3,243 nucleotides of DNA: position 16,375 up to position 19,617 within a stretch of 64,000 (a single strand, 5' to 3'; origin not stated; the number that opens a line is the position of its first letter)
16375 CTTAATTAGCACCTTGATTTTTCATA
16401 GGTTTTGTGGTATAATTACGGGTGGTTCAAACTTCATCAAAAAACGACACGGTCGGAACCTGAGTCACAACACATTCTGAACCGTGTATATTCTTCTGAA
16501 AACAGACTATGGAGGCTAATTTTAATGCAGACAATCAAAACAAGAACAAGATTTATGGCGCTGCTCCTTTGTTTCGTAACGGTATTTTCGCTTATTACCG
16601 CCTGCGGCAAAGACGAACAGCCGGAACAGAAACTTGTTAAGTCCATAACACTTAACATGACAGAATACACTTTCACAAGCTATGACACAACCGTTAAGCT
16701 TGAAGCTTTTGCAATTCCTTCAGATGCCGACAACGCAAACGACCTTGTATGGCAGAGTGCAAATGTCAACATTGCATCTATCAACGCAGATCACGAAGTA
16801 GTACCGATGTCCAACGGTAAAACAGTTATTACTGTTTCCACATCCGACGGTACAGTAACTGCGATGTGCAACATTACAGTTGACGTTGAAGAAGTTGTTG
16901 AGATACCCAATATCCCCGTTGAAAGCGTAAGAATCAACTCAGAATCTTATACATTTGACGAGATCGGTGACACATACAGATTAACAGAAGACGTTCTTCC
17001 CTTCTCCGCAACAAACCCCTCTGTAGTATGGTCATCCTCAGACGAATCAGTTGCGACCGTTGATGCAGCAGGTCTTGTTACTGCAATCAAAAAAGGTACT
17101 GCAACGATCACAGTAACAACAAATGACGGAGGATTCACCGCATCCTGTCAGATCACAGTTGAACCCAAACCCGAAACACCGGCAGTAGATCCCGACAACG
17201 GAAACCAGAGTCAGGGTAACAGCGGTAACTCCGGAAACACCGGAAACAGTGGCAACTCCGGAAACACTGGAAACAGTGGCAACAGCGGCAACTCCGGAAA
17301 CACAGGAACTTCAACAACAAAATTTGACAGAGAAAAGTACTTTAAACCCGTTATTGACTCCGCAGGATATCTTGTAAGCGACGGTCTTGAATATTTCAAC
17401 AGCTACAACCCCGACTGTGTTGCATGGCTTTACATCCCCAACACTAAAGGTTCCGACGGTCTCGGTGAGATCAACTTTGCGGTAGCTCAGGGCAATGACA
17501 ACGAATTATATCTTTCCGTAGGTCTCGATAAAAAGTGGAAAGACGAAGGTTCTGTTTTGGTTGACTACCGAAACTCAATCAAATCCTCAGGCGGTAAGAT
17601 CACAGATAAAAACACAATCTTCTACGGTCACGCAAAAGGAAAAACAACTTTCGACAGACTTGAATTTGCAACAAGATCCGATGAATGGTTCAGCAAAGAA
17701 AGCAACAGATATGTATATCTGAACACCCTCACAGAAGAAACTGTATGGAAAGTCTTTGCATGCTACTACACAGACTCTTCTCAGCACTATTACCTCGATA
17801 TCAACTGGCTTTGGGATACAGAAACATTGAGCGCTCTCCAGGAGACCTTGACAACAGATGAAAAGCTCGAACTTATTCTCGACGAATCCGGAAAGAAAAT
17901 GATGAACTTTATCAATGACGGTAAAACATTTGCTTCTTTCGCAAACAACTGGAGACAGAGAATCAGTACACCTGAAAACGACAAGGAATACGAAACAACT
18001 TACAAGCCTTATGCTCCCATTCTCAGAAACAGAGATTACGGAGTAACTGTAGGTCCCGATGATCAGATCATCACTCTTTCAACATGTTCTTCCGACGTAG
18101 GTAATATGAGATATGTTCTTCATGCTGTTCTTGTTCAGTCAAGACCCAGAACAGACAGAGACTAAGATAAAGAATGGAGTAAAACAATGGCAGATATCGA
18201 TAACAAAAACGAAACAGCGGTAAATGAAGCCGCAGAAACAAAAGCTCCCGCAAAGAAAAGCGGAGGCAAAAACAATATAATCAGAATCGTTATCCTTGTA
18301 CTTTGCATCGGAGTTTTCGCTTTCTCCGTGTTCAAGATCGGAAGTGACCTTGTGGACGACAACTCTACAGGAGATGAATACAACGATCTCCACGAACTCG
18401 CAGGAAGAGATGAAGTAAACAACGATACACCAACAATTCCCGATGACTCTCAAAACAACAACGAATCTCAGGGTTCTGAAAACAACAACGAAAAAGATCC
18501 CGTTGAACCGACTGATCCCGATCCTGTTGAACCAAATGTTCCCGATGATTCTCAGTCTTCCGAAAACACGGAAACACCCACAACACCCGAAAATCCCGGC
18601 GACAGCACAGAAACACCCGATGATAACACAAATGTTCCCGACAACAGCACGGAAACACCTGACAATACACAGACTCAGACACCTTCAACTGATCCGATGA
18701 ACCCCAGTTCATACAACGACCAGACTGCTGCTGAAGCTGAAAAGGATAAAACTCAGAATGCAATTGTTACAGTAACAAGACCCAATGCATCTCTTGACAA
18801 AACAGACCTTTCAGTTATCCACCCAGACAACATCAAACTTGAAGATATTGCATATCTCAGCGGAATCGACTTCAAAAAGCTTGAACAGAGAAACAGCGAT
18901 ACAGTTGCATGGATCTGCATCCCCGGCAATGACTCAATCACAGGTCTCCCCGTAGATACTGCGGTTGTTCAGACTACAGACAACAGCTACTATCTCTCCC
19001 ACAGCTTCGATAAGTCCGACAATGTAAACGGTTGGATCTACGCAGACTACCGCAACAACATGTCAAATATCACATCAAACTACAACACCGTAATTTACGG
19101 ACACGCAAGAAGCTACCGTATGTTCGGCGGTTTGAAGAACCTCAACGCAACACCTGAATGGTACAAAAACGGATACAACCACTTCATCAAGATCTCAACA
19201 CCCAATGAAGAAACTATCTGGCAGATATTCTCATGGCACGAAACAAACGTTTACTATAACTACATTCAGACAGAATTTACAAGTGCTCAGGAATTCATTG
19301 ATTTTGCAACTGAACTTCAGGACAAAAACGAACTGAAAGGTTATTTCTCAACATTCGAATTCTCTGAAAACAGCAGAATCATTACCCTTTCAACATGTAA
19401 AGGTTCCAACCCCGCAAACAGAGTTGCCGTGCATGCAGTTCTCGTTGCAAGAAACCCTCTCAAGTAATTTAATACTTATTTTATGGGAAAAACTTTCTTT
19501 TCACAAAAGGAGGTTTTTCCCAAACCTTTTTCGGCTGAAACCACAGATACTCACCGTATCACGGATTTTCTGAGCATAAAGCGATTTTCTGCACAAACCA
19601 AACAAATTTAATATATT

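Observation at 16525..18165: Class B sortase domain fused to a lipoprotein signal, two Big_2 domains and a GNS/GNT linker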

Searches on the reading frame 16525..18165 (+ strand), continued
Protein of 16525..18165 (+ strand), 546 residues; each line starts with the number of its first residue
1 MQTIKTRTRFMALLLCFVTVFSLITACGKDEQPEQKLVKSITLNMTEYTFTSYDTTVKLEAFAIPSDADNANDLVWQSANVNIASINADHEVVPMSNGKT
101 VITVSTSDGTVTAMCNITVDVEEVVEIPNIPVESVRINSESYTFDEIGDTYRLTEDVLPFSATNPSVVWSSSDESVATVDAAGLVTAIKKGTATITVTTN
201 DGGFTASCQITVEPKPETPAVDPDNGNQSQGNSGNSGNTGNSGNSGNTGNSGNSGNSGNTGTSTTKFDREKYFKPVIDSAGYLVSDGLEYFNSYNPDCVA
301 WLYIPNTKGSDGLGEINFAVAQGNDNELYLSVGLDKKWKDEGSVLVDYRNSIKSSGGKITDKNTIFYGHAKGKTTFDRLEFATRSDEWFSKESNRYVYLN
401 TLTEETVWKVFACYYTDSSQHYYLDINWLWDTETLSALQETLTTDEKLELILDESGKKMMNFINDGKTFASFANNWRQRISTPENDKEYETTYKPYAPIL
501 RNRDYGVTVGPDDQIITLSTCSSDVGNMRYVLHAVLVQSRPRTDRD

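Call 30: fold_search(model_id=the predicted structure, library=pdb)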
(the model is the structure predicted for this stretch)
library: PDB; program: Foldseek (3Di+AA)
matches with E <= 10: 1511; with E <= 0.001: 378
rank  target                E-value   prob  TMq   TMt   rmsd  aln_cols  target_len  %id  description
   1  5b23_A                1.2e-13  1.00  0.27  0.77   8.5       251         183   19  X-ray Structure of Clostridium Perfringens Sortase B (released 2016-12-28)
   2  1ng5_A                2.7e-13  1.00  0.27  0.68   8.2       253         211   21  2.0 A crystal structure of Staphylococcus aureus Sortase B (released 2003-09-23)
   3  5yfk                  2.7e-13  1.00  0.27  0.66   9.6       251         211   18  X-ray structure of a mutant form C232S of Clostridium perfringens sortase B (released 2017-10-18)
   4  2oqw                  3.2e-13  1.00  0.28  0.68   7.6       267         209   24  The crystal structure of sortase B from B.anthracis in complex with AAEK1 (released 2007-06-19)
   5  1qwz                  3.4e-13  1.00  0.27  0.61   7.6       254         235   21  Crystal structure of Sortase B from S. aureus complexed with MTSET (released 2004-04-06)
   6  1rz2                  4.3e-13  1.00  0.28  0.67   7.9       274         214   23  1.6A crystal structure of the protein BA4783/Q81L49 (similar to sortase B) from Bacillus anthracis. (released 2004-07-06)
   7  4lfd_A                6.4e-13  1.00  0.27  0.66   8.4       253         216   21  Staphylococcus aureus sortase B-substrate complex (released 2014-02-12)
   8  4ux7_A                1.3e-12  1.00  0.30  0.75   3.2       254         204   22  Structure of a Clostridium difficile sortase (released 2015-04-01)
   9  1qx6                  1.7e-12  1.00  0.26  0.63   8.6       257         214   21  Crystal structure of Sortase B complexed with E-64 (released 2004-04-06)
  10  2oqz                  2.2e-12  1.00  0.28  0.67   7.8       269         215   23  The crystal structure of sortase B from B.anthracis in complex with AAEK2 (released 2007-06-19)
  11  1ng5_B                6.2e-12  1.00  0.26  0.65   8.7       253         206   22  2.0 A crystal structure of Staphylococcus aureus Sortase B (released 2003-09-23)
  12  3psq_A                5.4e-11  1.00  0.26  0.72   7.9       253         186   17  Crystal structure of Spy0129, a Streptococcus pyogenes class B sortase involved in pilus biogenesis (released 2011-01-19)
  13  5jcv                  6.1e-11  1.00  0.26  0.77   6.8       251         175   22  Sortase B from Listeria monocytogenes. (released 2016-04-27)
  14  8gyr_B                7.7e-11  1.00  0.13  0.38  12.1       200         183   18  Crystal structure of a variable region segment of Leptospira host-interacting outer surface protein, LigA (released 2023-06-28)
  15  8gyr_A                8.1e-11  1.00  0.13  0.37  11.8       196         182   19  Crystal structure of a variable region segment of Leptospira host-interacting outer surface protein, LigA (released 2023-06-28)
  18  3psq_B                1.9e-10  1.00  0.28  0.78   6.2       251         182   18  Crystal structure of Spy0129, a Streptococcus pyogenes class B sortase involved in pilus biogenesis (released 2011-01-19)
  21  4y4q_B                2.2e-09  1.00  0.26  0.72   8.2       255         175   20  Crystal structure of sortase B from Type II pilus of Streptococcus pneumoniae (released 2015-07-29)
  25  4y4q_A                4.6e-09  1.00  0.25  0.72   8.2       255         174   20  Crystal structure of sortase B from Type II pilus of Streptococcus pneumoniae (released 2015-07-29)
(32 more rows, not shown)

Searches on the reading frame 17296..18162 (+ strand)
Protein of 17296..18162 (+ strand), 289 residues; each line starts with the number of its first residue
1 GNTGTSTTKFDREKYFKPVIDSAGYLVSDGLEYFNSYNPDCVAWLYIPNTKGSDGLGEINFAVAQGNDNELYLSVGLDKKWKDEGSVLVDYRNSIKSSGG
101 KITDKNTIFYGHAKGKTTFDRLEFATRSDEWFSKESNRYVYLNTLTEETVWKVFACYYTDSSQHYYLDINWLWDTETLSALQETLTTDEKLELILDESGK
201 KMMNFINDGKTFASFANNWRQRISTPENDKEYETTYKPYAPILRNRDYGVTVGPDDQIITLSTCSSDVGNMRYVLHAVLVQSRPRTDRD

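Call 12: search_solved_structures(query=window:17296-18162:+, max_evalue=0.01, show_alignments=2)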
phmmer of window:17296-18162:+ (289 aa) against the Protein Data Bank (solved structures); distinct sequences matched with E-value up to 0.01: 15.
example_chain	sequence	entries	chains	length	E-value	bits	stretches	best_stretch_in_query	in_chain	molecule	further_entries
2oqw_A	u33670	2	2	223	1.5e-13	54.1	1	38-183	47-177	Sortase B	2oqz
1rz2_A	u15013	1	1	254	2.2e-13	53.6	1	38-183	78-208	conserved hypothetical protein BA4783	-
5gyj_A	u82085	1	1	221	8.3e-11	45.1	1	34-172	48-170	Putative peptidase C60B, sortase B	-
6kyc_A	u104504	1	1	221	1.8e-10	44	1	34-172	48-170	Putative peptidase C60B, sortase B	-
4ux7_A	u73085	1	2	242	5.5e-10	42.4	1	35-171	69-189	PUTATIVE PEPTIDASE C60B, SORTASE B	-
6kyd_A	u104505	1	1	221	5.9e-10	42.3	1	34-171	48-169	Putative peptidase C60B, sortase B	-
4lfd_A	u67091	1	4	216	1e-09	41.5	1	31-166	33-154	Sortase B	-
1ng5_A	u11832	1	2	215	1.1e-09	41.4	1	31-166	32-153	sortase B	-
1qx6_A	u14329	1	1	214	1.2e-09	41.4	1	31-166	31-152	NPQTN specific sortase B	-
1qwz_A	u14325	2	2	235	1.4e-09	41.1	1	31-165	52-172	NPQTN specific sortase B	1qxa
5b23_A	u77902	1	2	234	1.5e-09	41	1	35-160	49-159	Uncharacterized protein Sortase B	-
4y4q_A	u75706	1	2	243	1.9e-08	37.4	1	15-145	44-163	Sortase, SrtB family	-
5yfk_A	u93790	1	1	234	3.9e-08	36.3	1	35-160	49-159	Uncharacterized protein Sortase B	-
5jcv_A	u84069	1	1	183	4.4e-07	32.9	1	31-177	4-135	Lmo2181 protein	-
3psq_A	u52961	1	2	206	1.1e-06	31.6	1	36-163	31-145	Hypothetical exported protein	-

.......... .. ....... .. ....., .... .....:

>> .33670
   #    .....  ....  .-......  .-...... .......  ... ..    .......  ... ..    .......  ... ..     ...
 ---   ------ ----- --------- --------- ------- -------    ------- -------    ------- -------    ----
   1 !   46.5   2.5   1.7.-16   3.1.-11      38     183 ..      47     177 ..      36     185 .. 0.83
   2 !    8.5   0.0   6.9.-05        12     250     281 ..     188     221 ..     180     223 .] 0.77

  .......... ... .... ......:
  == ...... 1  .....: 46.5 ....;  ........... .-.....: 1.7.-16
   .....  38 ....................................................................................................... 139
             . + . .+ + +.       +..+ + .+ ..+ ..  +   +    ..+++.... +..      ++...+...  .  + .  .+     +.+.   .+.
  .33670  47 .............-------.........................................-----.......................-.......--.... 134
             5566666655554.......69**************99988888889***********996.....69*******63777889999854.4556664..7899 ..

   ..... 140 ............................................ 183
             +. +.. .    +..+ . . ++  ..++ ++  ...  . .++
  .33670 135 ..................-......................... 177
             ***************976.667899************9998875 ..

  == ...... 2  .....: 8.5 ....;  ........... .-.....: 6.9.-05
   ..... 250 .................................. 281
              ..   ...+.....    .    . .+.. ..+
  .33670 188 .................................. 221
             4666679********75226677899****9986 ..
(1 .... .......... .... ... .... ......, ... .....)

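Call 31: search_protein_representatives(protein=window:17296-18162:+)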
Query: 289 residues. Proteins with E-value up to 0.001 (for the whole library): 3351; up to 1e-10: 353; up to 1e-30: 14. The best 150 are listed.
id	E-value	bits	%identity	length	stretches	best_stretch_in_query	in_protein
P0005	8.7e-127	438.9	70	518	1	4-289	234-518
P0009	1.2e-66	241.6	52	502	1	3-288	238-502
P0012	1.7e-63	231.2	48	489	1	17-288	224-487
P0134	2.5e-61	224.1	49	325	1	17-284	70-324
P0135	1.1e-58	215.4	47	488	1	13-288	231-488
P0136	1.1e-56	208.8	47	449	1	17-285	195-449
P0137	7.5e-48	179.9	41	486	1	14-286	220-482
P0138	6.2e-44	167.0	42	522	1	15-284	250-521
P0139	1.8e-42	162.2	42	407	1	17-283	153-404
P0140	2.8e-42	161.6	40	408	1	15-286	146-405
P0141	4.4e-42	161.0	43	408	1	17-283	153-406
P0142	5.2e-41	157.4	41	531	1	12-283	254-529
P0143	5.3e-39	150.8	38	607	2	20-164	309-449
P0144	1.7e-34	136.0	41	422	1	19-286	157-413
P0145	4.8e-23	98.5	38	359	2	20-172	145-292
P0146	8.7e-23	97.6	38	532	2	34-177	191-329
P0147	4.7e-22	95.2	37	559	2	20-182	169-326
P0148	4.1e-21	92.1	38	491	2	22-166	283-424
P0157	2.2e-18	83.2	37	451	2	36-183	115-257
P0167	5.6e-17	78.6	35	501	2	20-165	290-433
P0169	1.1e-16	77.6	41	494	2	30-175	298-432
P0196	2.5e-15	73.1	42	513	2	35-170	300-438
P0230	5.9e-14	68.6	37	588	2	36-169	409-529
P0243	1.0e-13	67.9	42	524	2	29-179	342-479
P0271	3.0e-13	66.3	42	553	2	33-166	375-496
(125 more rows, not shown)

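Call 39: search_protein_families(library=pfam, proteins=[P0146, P0147, P0148, P0167, P0169, P0196, P0230, P0243, P0271, P0157], max_evalue=0.001)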
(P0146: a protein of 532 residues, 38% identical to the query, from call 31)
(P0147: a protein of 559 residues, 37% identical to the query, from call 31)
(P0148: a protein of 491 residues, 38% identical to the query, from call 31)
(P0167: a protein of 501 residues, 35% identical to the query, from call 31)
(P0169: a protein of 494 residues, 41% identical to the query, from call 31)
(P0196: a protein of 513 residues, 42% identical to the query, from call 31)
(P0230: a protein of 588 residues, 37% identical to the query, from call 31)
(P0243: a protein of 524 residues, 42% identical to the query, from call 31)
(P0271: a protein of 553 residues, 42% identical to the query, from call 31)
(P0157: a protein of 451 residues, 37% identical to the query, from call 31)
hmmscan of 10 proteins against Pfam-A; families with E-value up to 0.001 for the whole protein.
P0146 (532 aa): 1 family
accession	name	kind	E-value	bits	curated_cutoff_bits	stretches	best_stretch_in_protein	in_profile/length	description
PF04203.18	Sortase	-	3.7e-06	27.1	26.6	1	213-378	6-125/125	Sortase domain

P0147 (559 aa): 1 family
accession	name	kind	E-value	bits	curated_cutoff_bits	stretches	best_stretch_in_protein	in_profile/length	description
PF04203.18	Sortase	-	9.3e-07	29.1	26.6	1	245-370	33-125/125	Sortase domain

P0148 (491 aa): 1 family
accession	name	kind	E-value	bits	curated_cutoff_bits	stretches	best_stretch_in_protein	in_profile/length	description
PF04203.18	Sortase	-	3.3e-09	37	26.6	1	346-484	24-125/125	Sortase domain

P0167 (501 aa): 1 family
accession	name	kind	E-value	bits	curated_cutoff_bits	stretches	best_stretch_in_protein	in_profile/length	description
PF04203.18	Sortase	-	4.7e-09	36.5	26.6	1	330-494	8-125/125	Sortase domain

P0169 (494 aa): 1 family
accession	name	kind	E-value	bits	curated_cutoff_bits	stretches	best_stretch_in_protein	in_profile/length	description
PF04203.18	Sortase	-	6.1e-10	39.4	26.6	1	315-480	3-125/125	Sortase domain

P0196 (513 aa): 2 families
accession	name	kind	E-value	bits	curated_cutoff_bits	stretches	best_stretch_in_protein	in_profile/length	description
PF04203.18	Sortase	-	4.3e-09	36.6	26.6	1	335-504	6-125/125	Sortase domain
PF11848.13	DUF3368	-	4.4e-05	23.7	27.3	1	127-164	2-35/46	Domain of unknown function (DUF3368)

P0230 (588 aa): 2 families
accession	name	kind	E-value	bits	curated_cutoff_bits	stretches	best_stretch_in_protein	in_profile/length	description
PF04203.18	Sortase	-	2.1e-12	47.3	26.6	1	418-582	1-124/125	Sortase domain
PF13800.11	Sigma_reg_N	-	0.00014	22.5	26.3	1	319-370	7-57/91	Sigma factor regulator N-terminal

P0243 (524 aa): 1 family
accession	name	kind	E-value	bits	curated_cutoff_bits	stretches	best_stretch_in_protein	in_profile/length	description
PF04203.18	Sortase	-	1.9e-10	41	26.6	1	358-523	1-125/125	Sortase domain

P0271 (553 aa): 1 family
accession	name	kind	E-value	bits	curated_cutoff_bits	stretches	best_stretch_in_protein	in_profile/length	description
PF04203.18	Sortase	-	6.4e-16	58.7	26.6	1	387-552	1-125/125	Sortase domain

P0157 (451 aa): 1 family
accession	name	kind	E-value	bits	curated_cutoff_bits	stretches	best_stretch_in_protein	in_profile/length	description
PF04203.18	Sortase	-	8.9e-06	25.9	26.6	1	163-300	24-125/125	Sortase domain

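Call 51: find_homologous_proteins(query=window:17296-18162:+, max_evalue=1e-10)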
Query window:17296-18162:+ (289 aa): 8 proteins with E <= 1e-10 among 472 candidates.
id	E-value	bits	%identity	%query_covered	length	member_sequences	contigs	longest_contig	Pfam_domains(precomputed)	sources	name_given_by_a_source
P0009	3.6e-66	242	49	94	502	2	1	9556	PF26182.1,PF21461.4,PF22359.3,PF02368.25,PF04203.19,PF26918.1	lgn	-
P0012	5.3e-63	231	45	93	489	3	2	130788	PF26182.1,PF21461.4,PF22359.3,PF02368.25,PF04203.19,PF26918.1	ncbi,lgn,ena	-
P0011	8.7e-59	217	46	93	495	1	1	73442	PF02368.25,PF04203.19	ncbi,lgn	-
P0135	3.6e-58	215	45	94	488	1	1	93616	PF26182.1,PF02368.25,PF04203.19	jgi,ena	-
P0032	1.4e-57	214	42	100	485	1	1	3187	PF21764.4,PF26182.1,PF02368.25,PF04203.19,PF26918.1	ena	-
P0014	2.6e-55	206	43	95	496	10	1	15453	PF26182.1,PF22359.3,PF02368.25,PF04203.19,PF26918.1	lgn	-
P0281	2.7e-13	68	30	84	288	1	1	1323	PF04203.19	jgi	jgi:sortase B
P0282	1.1e-11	63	38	44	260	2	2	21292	PF04203.19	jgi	jgi:sortase B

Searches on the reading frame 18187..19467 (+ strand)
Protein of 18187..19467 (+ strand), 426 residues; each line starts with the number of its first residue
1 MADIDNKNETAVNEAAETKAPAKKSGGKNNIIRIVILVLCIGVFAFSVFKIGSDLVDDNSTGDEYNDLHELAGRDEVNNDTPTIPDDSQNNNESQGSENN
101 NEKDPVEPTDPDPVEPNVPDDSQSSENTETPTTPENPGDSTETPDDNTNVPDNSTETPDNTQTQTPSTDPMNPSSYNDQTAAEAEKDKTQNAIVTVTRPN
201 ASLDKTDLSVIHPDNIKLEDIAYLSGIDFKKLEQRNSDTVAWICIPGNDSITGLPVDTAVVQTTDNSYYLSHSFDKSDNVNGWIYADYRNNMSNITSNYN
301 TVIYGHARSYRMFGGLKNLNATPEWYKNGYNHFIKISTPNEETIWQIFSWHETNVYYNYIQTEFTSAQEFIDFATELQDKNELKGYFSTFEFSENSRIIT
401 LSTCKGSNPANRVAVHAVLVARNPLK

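Call 3: search_protein_families(library=pfam, proteins=[window:18187-19467:+], max_evalue=0.1)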
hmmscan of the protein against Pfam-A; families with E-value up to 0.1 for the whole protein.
window:18187-19467:+ (426 aa): 3 families
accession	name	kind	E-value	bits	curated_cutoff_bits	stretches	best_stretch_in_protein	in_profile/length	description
PF04203.18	Sortase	-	4.3e-07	30.2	26.6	1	256-420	8-125/125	Sortase domain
PF09813.14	Coa3_cc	-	0.058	13.5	27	0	25-58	10-43/48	Cytochrome c oxidase assembly factor 3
PF04473.18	DUF553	-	0.075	12.9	20.5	0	339-378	14-51/140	Transglutaminase-like domain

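Call 4: search_protein_families(library=ncbifam, proteins=[window:18187-19467:+], max_evalue=0.1)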
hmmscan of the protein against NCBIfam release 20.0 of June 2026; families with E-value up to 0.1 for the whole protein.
window:18187-19467:+ (426 aa): 4 families
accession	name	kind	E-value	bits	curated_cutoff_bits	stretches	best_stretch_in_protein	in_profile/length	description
TIGR03064.1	sortase_srtB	equivalog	7.9e-34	117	153.75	1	228-415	61-235/235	class B sortase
NF040525.1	SrtB_LPKTxSAVK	exception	4.8e-14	51.9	200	1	218-412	45-231/261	class B sortase, LPKTxAVK-specific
TIGR04526.1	predic_Ig_block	subfamily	0.00031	19.8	150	1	28-195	4-168/693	putative immunoglobulin-blocking virulence protein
NF033761.1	gliding_GltJ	equivalog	0.033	13.2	450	1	11-190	351-531/671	adventurous gliding motility protein GltJ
